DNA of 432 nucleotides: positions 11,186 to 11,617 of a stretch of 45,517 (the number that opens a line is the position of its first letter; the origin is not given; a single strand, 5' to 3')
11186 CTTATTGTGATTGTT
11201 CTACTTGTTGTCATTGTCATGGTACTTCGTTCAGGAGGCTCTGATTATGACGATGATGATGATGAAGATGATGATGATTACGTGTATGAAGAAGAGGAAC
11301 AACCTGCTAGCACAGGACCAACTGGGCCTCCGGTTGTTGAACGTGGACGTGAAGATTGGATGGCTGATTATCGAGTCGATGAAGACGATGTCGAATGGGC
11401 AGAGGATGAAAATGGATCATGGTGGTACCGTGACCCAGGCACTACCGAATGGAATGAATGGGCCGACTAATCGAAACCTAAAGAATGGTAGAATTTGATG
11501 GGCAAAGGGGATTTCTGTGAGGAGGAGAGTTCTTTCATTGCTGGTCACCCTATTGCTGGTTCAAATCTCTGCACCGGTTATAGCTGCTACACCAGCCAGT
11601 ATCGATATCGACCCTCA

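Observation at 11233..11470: Shared cytoplasmic tail code: acidic run plus terminal G-W-Y-x-D..G..W..EW motif in two surface proteins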

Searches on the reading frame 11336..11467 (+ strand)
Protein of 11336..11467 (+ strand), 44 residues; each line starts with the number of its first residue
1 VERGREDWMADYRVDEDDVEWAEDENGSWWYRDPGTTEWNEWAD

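Call 18: search_protein_families(library=pfam, alignment_id=A1, max_evalue=10)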
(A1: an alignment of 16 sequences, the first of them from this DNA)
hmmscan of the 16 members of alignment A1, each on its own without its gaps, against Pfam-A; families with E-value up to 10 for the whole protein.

A. member 1, seq(40 aa): 0 families

B. families by the number of members that match (of 16 scanned): 0 families

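Call 38: predict_structure(alignment_id=A1)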
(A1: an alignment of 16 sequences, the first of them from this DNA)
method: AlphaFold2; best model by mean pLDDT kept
length: 40 residues; sequences in the alignment: 16
mean_pLDDT: 95.1   pTM: 0.68
mean pLDDT of the five models: 95.1, 94.8, 94.6, 93.9, 93.9
residues with pLDDT >= 90: 37; 70-90: 3; 50-70: 0; < 50: 0
segments of 3 or more residues with pLDDT < 50: none
pLDDT, mean of each block of 10 residues (from residue 1): 93 97 97 94
secondary structure, 60 per line:
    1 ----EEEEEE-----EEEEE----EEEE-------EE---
elements in order: E5-10 E16-20 E25-28

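Call 42: fold_search(model_id=the predicted structure, library=pdb)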
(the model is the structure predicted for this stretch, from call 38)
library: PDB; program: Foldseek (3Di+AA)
matches with E <= 10: 353; with E <= 0.001: 0
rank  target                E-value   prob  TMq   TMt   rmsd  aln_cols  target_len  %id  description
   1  1rwl                  7.9e-01  0.96  0.63  0.11   1.2        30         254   17  Extracellular domain of Mycobacterium tuberculosis PknD (released 2004-04-27)
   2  5i1z_H                8.4e-01  0.97  0.66  0.35   1.2        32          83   16  Structure of nvPizza2-H16S58 (released 2017-02-08)
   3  5chb_C                9.5e-01  0.96  0.66  0.33   1.3        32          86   16  Crystal structure of nvPizza2-S16H58 coordinating a CdCl2 nanocrystal (released 2015-07-22)
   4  4zcn_A                1.0e+00  0.96  0.67  0.33   1.2        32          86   16  Crystal structure of nvPizza2-S16S58 (released 2015-07-01)
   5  9f1c_Ct               1.0e+00  0.20  0.33  0.13   8.8        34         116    6  Mammalian quaternary complex of a translating 80S ribosome, NAC, MetAP1 and NatA/E (released 2024-08-21)
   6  5fsb_A                1.1e+00  0.90  0.68  0.15   2.1        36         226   14  Structure of tectonin 2 from laccaria bicolor in complex with 2-o-methyl-methyl-seleno-beta-l-fucopyranoside (released 2017-03-29)
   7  7rl3_B                1.2e+00  0.30  0.48  0.27   9.8        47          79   13  Structure of Drosophila melanogaster Plk4 PB3 (released 2022-08-03)
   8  6qsh                  1.3e+00  0.87  0.61  0.12   1.4        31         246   16  Crystal structure of the hybrid bioinorganic complex of Pizza6S linked by the 1:2 Ce-substituted Keggin (released 2020-03-18)
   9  5f53                  1.5e+00  0.89  0.64  0.33   1.3        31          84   16  Nano-ring of cadmium ions coordinated by nvPizza2-S16S58 (released 2016-12-14)
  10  4rus_B                1.5e+00  0.89  0.73  0.14   1.9        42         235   17  Carp Fishelectin, holo form (released 2015-04-08)
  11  8j07_i8               1.5e+00  0.89  0.71  0.03   2.4        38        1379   16  96nm repeat of human respiratory doublet microtubule and associated axonemal complexes (released 2023-07-26)
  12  5ojp_B                1.6e+00  0.89  0.68  0.11   1.5        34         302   18  YCF48 bound to D1 peptide (released 2018-08-08)
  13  1rwi_B                1.7e+00  0.87  0.63  0.11   1.3        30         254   17  Extracellular domain of Mycobacterium tuberculosis PknD (released 2004-04-27)
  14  6tjb_B                1.7e+00  0.54  0.58  0.33   4.3        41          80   15  Crystal structure of the computationally designed Cake2 protein (released 2020-05-06)
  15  9mr4_EG               1.7e+00  0.14  0.33  0.22   8.8        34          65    6  NAC: Ribosome nascent chain complex(Oxa1L) (released 2025-08-20)
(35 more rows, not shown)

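Call 49: search_protein_representatives(alignment_id=A1)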
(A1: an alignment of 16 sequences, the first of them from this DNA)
Query: 16 sequences, 40 profile positions. Proteins with E-value up to 0.001 (for the whole library): 185; up to 1e-10: 13; up to 1e-30: 0. The best 150 are listed.
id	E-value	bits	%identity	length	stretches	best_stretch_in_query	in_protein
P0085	5.8e-14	67.8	-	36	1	5-40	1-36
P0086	3.2e-13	65.4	-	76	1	2-40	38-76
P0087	3.8e-13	65.1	-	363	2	2-40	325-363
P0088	4.2e-13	65.0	-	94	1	1-40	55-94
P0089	5.8e-13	64.6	-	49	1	2-40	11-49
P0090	5.8e-13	64.6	-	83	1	4-38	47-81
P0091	8.4e-13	64.1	-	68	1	2-40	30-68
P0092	1.2e-12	63.5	-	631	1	3-40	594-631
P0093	6.2e-12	61.3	-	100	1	2-40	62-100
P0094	2.5e-11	59.3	-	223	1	2-40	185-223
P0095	3.1e-11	59.1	-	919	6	6-36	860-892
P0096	4.0e-11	58.7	-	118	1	4-38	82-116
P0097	6.3e-11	58.0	-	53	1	6-40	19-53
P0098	1.5e-10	56.9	-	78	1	2-40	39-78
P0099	1.9e-10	56.5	-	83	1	3-40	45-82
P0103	8.7e-10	54.4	-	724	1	5-40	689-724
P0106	1.5e-09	53.6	-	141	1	7-40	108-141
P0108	3.6e-09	52.4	-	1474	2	2-40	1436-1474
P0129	6.6e-08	48.4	-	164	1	2-39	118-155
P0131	7.3e-08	48.2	-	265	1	8-40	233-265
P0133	9.3e-08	47.9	-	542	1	3-40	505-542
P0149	4.5e-07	45.7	-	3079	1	4-40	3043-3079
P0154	6.4e-07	45.2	-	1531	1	8-40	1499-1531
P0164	1.6e-06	44.0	-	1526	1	7-40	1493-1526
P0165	1.8e-06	43.8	-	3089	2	4-40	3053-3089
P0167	2.0e-06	43.6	-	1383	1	3-39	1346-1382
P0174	3.4e-06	42.9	-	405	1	3-40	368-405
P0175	3.6e-06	42.8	-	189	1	4-40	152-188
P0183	4.9e-06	42.4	-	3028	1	5-40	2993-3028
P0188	7.5e-06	41.8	-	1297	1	2-40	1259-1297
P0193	8.6e-06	41.6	-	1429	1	5-38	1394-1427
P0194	8.6e-06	41.6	-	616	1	5-40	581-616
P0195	8.6e-06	41.6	-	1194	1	4-39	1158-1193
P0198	1.0e-05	41.4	-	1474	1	7-39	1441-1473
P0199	1.1e-05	41.3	-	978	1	3-39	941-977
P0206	1.8e-05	40.6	-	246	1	3-40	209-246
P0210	2.0e-05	40.5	-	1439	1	6-40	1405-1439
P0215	3.1e-05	39.8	-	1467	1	5-40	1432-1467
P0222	3.8e-05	39.6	-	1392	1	4-39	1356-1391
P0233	7.9e-05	38.5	-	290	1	6-40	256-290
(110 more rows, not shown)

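Call 53: search_protein_families(library=pfam, proteins=[P0108, P0164, P0167, P0188, P0193, P0195, P0198], max_evalue=0.001)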
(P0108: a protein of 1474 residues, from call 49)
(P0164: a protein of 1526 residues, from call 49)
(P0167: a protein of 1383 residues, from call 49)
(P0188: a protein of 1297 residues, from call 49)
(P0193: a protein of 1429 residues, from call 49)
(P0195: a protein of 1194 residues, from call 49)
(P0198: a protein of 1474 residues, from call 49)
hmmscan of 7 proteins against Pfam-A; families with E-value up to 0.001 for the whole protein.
P0108 (1474 aa): 1 family
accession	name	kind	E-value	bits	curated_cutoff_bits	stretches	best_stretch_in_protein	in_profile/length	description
PF24517.2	CBM96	-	4.6e-17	62.8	26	1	136-302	4-162/164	Carbohydrate-binding module family 96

P0164 (1526 aa): 2 families
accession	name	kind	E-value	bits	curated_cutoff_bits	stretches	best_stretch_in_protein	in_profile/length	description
PF01839.29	FG-GAP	-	2e-10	40.8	22.1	1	240-261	2-22/37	FG-GAP repeat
PF13517.12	FG-GAP_3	-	4.1e-09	37.3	26.9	2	247-309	1-60/61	FG-GAP-like repeat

P0167 (1383 aa): 1 family
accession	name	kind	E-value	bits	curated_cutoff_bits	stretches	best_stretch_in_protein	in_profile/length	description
PF13517.12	FG-GAP_3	-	6.2e-13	49.6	26.9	2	171-236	1-60/61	FG-GAP-like repeat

P0188 (1297 aa): 1 family
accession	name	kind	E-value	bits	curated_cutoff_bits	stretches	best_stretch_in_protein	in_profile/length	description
PF24517.2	CBM96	-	8.1e-20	71.7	26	2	4-112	56-162/164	Carbohydrate-binding module family 96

P0193 (1429 aa): 2 families
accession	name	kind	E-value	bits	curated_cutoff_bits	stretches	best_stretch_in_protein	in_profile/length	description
PF13517.12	FG-GAP_3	-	2.1e-07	31.9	26.9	1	234-293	1-60/61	FG-GAP-like repeat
PF01839.29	FG-GAP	-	8.3e-05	22.8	22.1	0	487-507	5-25/37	FG-GAP repeat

P0195 (1194 aa): 2 families
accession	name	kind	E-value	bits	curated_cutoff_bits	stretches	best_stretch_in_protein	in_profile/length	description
PF13517.12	FG-GAP_3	-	4.7e-31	107.6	26.9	6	91-150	1-60/61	FG-GAP-like repeat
PF02412.23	TSP_3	-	8.9e-05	22.5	25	1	839-867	1-29/36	Thrombospondin type 3 repeat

P0198 (1474 aa): 1 family
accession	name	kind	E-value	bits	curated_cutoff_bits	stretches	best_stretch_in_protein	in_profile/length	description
PF13517.12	FG-GAP_3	-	2.5e-09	38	26.9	1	270-311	1-42/61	FG-GAP-like repeat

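Call 54: search_protein_families(library=pfam, proteins=[P0199, P0210, P0215, P0222, P0154, P0174, P0092, P0194, P0133, P0103], max_evalue=0.001)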
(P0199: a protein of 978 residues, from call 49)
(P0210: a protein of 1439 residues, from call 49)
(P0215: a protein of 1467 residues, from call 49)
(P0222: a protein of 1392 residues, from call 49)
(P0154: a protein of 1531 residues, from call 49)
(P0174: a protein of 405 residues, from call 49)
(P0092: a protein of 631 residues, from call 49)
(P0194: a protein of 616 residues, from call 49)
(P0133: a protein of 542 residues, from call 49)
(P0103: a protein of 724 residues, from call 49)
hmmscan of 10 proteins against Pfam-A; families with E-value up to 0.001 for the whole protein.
P0199 (978 aa): 1 family
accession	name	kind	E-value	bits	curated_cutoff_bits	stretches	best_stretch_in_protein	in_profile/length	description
PF02412.23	TSP_3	-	1.1e-09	38.3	25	2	313-339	2-28/36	Thrombospondin type 3 repeat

P0210 (1439 aa): 2 families
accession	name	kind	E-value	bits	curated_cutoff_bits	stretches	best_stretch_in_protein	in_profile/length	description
PF13517.12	FG-GAP_3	-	6.2e-08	33.6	26.9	1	179-245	1-60/61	FG-GAP-like repeat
PF01839.29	FG-GAP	-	1e-05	25.7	22.1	0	291-304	6-19/37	FG-GAP repeat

P0215 (1467 aa): 2 families
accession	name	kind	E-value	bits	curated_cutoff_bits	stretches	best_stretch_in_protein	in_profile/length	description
PF13517.12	FG-GAP_3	-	8.8e-14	52.3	26.9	1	384-444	1-61/61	FG-GAP-like repeat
PF01839.29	FG-GAP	-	0.00039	20.7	22.1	0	220-233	7-20/37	FG-GAP repeat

P0222 (1392 aa): 2 families
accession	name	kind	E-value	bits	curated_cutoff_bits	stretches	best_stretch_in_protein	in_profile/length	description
PF13517.12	FG-GAP_3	-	1e-12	48.9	26.9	1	229-287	1-60/61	FG-GAP-like repeat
PF01839.29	FG-GAP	-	0.00025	21.3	22.1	0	480-495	5-20/37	FG-GAP repeat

P0154 (1531 aa): 3 families
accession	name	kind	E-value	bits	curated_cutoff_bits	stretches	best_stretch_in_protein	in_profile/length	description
PF13517.12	FG-GAP_3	-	2e-15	57.5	26.9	3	383-437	1-60/61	FG-GAP-like repeat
PF01839.29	FG-GAP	-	7e-09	35.8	22.1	0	173-188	5-20/37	FG-GAP repeat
PF02369.22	Big_1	-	5.4e-05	23.7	34.9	1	908-956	19-68/93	Bacterial Ig-like domain (group 1)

P0174 (405 aa): 0 families

P0092 (631 aa): 3 families
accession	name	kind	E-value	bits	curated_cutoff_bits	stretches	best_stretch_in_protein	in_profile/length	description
PF13424.12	TPR_12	-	1.5e-19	70.4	30.1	1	168-239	3-76/77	Tetratricopeptide repeat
PF17874.7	TPR_MalT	-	9.2e-11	42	45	1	428-530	92-193/336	MalT-like TPR region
PF13374.12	TPR_10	-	0.00035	20.9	27.5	0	210-239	4-33/42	Tetratricopeptide repeat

P0194 (616 aa): 0 families

P0133 (542 aa): 0 families

P0103 (724 aa): 0 families

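Call 56: find_encoding_contigs(protein=P0195, flank=10000, max_places=3)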
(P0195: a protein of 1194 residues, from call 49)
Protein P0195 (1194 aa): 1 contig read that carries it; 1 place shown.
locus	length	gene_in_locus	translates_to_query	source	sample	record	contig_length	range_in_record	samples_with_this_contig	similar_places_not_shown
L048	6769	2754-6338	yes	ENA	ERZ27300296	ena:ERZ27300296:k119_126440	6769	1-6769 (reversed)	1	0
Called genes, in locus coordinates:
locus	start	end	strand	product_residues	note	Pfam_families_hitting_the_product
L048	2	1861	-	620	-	?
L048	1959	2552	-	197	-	-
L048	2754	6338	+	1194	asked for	PF13517:FG-GAP_3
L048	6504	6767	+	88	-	?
